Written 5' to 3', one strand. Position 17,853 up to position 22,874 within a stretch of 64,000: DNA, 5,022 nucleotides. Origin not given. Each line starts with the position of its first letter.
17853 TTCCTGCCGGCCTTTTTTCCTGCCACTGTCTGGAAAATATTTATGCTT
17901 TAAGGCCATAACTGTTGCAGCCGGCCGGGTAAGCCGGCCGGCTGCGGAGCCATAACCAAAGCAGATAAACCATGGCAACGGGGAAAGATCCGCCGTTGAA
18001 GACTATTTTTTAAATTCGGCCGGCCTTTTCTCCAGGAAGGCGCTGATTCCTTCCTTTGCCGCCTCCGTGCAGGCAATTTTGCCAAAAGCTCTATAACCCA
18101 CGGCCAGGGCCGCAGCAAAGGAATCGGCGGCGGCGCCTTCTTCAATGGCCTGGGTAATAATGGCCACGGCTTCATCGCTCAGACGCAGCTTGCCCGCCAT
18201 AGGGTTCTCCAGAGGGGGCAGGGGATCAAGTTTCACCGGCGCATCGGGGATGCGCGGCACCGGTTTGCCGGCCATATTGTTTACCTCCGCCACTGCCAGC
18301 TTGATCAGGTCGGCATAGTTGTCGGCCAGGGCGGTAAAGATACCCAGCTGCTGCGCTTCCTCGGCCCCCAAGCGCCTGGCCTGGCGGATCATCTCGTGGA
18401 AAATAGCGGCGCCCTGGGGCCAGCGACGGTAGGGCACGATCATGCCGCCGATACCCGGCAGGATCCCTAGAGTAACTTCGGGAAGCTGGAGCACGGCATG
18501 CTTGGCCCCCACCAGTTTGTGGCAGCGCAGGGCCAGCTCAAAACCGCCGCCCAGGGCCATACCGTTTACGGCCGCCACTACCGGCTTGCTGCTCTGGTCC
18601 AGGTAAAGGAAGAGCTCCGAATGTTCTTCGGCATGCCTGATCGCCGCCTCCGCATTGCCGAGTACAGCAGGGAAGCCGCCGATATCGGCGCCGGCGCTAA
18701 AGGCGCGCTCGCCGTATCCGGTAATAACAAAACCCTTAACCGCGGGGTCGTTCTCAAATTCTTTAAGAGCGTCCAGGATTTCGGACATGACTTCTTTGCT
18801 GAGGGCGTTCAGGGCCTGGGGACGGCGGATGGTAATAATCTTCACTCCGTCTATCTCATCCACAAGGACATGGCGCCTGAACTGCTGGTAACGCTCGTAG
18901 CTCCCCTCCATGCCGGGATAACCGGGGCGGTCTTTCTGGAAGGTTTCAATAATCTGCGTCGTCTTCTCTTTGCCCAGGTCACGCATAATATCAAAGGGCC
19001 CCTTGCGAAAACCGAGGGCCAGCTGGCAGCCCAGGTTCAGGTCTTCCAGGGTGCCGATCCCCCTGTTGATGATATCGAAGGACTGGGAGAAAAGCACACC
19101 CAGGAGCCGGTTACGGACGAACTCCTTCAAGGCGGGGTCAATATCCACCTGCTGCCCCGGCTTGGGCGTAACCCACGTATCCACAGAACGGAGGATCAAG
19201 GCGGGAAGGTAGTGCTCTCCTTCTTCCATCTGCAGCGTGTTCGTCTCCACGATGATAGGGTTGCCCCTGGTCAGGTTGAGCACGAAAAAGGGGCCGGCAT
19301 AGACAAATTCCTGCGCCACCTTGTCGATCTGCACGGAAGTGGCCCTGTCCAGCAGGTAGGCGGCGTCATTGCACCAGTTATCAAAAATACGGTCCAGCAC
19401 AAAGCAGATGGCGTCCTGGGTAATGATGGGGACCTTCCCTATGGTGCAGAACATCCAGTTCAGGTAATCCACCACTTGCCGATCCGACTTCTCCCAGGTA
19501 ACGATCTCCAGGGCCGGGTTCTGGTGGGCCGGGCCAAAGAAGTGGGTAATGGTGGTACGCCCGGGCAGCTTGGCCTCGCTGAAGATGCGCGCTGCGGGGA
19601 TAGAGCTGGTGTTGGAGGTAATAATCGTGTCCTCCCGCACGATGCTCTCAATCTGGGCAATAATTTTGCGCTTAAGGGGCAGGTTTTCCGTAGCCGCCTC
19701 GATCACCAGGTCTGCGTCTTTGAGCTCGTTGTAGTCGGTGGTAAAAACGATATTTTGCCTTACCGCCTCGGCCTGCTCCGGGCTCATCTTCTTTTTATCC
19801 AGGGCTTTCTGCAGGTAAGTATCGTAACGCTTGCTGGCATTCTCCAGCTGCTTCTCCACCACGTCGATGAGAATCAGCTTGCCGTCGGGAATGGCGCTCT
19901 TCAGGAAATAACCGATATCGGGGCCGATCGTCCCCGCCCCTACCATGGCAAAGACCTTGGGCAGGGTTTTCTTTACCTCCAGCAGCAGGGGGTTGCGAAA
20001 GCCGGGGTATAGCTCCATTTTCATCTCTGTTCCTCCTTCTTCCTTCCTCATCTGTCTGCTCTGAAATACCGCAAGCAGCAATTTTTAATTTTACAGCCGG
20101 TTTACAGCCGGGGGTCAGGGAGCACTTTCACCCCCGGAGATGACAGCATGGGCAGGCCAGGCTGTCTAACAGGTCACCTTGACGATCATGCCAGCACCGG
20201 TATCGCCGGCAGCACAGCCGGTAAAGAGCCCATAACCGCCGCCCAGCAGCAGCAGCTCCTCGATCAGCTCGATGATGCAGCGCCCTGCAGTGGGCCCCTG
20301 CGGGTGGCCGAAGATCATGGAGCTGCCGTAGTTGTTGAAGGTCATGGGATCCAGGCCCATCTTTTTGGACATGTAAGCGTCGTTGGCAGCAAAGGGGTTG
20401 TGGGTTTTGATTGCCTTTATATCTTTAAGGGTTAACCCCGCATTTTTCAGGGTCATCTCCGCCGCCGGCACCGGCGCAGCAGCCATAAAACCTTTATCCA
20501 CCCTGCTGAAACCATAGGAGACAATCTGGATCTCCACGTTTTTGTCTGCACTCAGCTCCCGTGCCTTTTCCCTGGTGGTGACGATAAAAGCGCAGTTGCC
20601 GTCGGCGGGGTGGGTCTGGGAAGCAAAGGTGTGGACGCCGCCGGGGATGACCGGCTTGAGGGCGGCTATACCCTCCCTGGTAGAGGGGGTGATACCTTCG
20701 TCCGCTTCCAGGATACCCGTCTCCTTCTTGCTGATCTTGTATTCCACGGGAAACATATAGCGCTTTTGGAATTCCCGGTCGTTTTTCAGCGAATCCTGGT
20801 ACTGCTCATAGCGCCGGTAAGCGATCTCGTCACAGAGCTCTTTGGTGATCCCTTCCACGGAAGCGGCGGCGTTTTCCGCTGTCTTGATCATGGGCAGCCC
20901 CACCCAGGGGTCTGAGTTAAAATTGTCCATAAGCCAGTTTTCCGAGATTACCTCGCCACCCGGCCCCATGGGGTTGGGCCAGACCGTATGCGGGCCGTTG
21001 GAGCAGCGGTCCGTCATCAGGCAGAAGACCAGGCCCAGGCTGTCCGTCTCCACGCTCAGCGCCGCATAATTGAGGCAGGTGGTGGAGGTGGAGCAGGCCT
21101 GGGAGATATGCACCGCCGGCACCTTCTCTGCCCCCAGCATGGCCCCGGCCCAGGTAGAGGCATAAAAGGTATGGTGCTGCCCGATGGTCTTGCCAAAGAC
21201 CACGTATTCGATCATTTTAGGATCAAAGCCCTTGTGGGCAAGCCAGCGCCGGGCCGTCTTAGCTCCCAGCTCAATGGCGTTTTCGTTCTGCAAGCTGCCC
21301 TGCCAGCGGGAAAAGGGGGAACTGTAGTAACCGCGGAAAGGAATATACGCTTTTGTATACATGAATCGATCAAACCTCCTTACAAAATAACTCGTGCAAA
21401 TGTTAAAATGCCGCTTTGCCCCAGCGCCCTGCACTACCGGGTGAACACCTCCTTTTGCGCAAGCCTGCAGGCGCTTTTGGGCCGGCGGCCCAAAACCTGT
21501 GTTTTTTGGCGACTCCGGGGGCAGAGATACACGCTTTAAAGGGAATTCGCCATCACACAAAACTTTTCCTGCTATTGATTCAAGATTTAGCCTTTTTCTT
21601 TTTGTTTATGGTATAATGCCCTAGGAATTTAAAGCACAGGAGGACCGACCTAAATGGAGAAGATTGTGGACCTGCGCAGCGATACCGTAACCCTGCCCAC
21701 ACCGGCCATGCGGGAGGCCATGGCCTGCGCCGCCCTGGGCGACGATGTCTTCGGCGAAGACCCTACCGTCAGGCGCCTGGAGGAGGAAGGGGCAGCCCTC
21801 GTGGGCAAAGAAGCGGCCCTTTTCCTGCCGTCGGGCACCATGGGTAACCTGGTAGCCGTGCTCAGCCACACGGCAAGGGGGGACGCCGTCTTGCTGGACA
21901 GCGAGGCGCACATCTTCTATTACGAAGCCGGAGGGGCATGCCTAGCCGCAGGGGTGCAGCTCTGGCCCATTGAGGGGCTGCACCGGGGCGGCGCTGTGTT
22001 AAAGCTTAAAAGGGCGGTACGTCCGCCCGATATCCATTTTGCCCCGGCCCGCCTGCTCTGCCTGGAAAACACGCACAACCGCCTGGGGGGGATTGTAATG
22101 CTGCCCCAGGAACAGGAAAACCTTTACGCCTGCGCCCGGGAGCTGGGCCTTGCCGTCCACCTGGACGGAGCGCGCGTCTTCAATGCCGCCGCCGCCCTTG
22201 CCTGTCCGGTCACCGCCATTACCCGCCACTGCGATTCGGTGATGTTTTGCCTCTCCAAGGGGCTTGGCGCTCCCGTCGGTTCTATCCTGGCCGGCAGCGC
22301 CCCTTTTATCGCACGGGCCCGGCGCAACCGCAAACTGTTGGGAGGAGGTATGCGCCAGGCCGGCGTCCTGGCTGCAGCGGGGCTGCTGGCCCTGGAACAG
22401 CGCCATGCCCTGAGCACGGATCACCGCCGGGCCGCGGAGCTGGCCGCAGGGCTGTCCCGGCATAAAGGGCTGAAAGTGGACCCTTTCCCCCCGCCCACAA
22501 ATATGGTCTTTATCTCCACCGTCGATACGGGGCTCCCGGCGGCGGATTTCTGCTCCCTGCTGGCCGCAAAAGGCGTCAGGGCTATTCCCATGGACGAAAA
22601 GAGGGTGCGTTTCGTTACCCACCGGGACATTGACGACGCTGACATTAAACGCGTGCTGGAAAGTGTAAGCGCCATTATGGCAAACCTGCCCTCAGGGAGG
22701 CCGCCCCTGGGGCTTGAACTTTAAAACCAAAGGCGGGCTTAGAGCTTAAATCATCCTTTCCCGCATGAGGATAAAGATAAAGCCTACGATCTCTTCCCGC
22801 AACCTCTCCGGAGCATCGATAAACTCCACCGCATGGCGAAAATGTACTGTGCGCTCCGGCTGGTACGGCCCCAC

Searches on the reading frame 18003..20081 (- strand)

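Call 41: search_protein_families(library=pfam, proteins=[window:18003-20081:-], max_evalue=0.00001)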
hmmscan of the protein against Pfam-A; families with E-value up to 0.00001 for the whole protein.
window:18003-20081:- (692 aa): 4 families
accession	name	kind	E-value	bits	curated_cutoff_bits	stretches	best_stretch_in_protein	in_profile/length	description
PF00378.25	ECH_1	-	1.6e-44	152.6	27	1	411-606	4-193/251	Enoyl-CoA hydratase/isomerase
PF02737.24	3HCDH_N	-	7.7e-42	143.7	22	1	45-223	3-179/180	3-hydroxyacyl-CoA dehydrogenase, NAD binding domain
PF16113.10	ECH_2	-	1.4e-29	104.1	27.2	1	414-587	2-173/335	Enoyl-CoA hydratase/isomerase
PF00725.27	3HCDH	-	3.6e-08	34.3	22.1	0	321-384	2-65/97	3-hydroxyacyl-CoA dehydrogenase, C-terminal domain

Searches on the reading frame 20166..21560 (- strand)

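Call 41: search_protein_families(library=pfam, proteins=[window:20166-21560:-], max_evalue=0.00001)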
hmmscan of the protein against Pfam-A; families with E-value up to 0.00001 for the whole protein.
window:20166-21560:- (464 aa): 2 families
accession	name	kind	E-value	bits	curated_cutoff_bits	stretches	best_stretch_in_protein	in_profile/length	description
PF02803.24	Thiolase_C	-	3.3e-20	72.4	27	1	345-461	6-122/123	Thiolase, C-terminal domain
PF00108.29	Thiolase_N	-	1.8e-18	67.3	26.4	1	81-330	9-259/260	Thiolase, N-terminal domain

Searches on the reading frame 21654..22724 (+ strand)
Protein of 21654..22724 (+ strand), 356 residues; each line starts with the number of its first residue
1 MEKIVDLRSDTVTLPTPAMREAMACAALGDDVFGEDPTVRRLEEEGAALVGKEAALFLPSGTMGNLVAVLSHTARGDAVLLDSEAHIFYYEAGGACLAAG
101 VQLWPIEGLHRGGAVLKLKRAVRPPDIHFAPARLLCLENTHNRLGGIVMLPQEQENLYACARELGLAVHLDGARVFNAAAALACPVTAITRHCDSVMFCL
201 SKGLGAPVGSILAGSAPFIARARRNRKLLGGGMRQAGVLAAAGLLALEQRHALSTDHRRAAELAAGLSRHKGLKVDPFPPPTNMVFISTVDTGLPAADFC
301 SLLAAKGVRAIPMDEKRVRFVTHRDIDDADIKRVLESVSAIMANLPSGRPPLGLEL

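Call 41: search_protein_families(library=pfam, proteins=[window:21654-22724:+], max_evalue=0.00001)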
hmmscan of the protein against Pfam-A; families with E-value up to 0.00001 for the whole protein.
window:21654-22724:+ (356 aa): 1 family
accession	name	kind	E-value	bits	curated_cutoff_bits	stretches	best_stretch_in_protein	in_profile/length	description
PF01212.27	Beta_elim_lyase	-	3.7e-95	319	27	1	6-287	1-285/288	Beta-eliminating lyase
